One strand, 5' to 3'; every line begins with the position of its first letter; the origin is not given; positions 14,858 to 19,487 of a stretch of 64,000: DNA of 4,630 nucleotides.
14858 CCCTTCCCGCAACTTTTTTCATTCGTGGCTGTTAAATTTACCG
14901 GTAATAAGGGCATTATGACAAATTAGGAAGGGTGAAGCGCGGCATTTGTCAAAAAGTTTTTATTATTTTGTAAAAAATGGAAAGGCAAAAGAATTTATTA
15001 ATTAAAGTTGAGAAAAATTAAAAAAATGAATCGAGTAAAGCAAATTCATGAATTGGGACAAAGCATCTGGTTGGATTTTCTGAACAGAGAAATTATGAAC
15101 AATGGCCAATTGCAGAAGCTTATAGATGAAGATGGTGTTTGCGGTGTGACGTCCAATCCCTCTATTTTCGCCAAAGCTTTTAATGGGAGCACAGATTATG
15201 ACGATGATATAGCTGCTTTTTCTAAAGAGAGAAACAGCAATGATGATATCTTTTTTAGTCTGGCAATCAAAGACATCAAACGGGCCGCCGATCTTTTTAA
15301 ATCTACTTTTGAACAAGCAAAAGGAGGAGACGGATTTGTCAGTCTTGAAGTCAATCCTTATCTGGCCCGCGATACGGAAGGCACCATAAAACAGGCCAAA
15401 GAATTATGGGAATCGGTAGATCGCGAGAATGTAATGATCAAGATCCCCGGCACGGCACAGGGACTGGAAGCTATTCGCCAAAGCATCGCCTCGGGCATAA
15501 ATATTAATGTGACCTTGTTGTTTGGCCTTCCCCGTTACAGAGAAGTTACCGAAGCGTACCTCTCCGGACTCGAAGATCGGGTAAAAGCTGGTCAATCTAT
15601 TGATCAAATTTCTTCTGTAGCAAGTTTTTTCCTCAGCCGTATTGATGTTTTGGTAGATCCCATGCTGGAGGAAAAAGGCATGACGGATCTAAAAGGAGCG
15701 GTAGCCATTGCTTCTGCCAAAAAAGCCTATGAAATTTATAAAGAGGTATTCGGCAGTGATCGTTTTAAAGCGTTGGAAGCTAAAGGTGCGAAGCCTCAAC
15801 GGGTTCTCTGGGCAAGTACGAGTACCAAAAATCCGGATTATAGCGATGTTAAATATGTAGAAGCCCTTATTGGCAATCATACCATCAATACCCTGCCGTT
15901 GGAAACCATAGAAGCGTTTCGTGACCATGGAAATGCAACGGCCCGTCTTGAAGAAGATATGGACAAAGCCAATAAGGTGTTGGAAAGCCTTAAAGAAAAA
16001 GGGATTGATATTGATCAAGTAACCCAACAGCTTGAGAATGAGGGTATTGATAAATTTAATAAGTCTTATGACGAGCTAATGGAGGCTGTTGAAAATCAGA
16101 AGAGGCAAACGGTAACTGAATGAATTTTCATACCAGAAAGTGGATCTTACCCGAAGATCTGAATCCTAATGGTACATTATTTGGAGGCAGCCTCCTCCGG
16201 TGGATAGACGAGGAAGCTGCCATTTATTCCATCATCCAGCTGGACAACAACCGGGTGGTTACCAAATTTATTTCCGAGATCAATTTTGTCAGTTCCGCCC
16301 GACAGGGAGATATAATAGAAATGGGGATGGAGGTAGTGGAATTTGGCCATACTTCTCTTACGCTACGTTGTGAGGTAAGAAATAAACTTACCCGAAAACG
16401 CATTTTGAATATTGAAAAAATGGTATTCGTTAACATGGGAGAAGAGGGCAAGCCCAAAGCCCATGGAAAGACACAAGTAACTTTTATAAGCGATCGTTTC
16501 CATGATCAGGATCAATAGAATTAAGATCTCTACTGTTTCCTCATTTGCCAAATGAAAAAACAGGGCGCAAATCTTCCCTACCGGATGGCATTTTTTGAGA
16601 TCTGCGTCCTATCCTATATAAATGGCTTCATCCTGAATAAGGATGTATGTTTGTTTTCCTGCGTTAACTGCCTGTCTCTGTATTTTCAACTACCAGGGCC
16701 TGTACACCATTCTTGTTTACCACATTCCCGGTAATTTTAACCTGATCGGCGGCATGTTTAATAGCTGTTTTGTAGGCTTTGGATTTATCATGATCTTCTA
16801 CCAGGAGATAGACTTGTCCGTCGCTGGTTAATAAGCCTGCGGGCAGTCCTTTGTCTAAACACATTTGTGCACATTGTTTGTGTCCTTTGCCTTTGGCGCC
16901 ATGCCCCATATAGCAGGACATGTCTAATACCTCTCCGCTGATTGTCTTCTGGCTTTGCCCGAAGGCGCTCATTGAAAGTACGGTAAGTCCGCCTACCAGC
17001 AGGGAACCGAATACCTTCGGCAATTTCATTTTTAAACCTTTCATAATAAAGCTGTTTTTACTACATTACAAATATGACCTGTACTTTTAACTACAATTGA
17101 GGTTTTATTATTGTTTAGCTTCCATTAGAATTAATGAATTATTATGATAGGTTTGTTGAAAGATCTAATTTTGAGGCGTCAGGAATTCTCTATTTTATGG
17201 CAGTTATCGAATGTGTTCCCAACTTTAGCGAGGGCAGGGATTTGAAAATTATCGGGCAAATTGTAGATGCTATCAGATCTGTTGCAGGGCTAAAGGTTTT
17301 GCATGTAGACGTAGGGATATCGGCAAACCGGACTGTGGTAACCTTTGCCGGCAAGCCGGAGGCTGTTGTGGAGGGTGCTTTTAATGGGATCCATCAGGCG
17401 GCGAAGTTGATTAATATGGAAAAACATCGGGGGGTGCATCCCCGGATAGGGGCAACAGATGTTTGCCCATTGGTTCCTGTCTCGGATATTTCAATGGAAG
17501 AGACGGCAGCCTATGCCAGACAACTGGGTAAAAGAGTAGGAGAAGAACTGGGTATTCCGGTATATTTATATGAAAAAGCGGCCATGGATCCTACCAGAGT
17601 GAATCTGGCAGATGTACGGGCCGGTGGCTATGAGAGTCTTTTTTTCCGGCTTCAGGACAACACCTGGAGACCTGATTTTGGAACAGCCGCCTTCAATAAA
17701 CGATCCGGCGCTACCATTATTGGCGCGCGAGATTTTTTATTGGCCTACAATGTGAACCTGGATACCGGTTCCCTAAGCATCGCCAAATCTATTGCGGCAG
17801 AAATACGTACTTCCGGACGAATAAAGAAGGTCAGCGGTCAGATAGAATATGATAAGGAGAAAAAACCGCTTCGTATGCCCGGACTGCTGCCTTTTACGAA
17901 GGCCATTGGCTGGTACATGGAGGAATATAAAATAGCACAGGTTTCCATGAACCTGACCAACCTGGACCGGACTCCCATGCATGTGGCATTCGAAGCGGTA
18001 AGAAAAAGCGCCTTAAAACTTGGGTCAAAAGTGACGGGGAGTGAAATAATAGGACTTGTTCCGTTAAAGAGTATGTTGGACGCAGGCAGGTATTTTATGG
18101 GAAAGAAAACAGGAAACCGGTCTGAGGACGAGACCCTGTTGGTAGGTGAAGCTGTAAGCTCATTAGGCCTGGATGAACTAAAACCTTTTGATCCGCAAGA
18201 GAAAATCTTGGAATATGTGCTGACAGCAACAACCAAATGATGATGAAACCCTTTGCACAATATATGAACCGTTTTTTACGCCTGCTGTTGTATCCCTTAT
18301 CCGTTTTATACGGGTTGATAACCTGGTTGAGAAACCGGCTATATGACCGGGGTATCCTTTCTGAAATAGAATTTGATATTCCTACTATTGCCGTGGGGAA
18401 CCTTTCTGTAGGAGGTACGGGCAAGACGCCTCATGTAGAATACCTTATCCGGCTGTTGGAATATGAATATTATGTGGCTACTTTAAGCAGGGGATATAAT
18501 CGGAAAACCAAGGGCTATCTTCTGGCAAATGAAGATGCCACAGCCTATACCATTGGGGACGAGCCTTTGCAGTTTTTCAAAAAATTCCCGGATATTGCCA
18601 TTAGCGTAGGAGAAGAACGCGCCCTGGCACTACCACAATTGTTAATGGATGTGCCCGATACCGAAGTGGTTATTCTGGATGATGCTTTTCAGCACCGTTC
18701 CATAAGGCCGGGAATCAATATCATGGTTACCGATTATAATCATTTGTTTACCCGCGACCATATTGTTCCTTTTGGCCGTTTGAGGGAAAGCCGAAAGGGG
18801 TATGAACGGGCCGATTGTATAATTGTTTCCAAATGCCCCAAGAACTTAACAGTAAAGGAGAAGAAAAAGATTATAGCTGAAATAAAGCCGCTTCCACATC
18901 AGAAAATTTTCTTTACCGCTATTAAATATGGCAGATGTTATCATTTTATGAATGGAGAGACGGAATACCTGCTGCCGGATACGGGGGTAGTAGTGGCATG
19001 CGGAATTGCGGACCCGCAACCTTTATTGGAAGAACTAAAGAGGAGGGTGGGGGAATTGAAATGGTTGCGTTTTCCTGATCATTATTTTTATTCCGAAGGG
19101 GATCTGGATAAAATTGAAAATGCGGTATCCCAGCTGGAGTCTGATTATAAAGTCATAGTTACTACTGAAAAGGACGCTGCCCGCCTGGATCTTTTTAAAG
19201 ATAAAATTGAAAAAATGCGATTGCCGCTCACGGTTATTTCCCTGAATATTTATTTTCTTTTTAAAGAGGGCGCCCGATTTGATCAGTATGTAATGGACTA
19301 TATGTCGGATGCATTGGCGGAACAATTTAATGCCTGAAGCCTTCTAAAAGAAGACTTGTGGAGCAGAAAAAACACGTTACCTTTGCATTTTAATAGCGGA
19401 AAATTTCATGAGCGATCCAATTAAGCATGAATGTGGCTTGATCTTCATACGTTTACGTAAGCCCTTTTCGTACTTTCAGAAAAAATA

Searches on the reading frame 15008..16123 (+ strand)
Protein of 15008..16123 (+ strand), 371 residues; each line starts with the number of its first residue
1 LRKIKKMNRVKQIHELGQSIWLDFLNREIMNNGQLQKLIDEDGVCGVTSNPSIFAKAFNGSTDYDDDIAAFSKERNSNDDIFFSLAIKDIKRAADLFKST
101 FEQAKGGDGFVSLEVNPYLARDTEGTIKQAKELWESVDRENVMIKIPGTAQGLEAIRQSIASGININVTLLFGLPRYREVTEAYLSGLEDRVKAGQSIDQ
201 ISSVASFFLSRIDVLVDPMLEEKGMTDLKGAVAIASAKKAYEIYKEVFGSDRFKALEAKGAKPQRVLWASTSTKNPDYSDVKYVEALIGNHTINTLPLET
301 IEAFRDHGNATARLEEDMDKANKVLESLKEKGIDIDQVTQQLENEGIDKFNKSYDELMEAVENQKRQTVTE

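Call 66: search_protein_families(library=pfam, proteins=[window:15008-16123:+], max_evalue=0.00001)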
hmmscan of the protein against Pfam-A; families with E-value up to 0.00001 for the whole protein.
window:15008-16123:+ (371 aa): 1 family
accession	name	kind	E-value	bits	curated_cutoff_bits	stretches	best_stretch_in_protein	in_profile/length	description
PF00923.25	TAL_FSA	-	1.4e-88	297.4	27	1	20-360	1-284/285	Transaldolase/Fructose-6-phosphate aldolase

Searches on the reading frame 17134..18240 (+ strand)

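Call 66: search_protein_families(library=pfam, proteins=[window:17134-18240:+], max_evalue=0.00001)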
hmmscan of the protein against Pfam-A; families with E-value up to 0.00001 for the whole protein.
window:17134-18240:+ (368 aa): 2 families
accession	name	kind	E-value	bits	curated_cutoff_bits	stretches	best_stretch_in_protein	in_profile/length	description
PF07837.17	FTCD_N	-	3e-67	226.2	27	1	24-199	1-176/176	Formiminotransferase domain, N-terminal subdomain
PF02971.19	FTCD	-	1.6e-50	171.2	24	1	201-361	1-145/145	Formiminotransferase domain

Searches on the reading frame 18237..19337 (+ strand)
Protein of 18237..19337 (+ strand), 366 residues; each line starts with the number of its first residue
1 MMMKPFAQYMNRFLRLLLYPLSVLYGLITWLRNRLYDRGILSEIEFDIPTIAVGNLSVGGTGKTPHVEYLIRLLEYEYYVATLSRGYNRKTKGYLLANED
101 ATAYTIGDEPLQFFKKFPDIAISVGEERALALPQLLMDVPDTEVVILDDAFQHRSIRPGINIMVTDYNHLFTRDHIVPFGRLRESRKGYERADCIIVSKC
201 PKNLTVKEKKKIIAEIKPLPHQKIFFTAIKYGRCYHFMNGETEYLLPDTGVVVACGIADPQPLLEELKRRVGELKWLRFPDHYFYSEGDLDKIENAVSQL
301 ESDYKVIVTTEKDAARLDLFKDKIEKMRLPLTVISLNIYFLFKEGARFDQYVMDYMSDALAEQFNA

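Call 66: search_protein_families(library=pfam, proteins=[window:18237-19337:+], max_evalue=0.00001)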
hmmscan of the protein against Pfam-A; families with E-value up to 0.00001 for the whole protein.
window:18237-19337:+ (366 aa): 1 family
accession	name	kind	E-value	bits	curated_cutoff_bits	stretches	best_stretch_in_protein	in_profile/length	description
PF02606.20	LpxK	-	1.8e-73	248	27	1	15-337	2-311/328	Tetraacyldisaccharide-1-P 4'-kinase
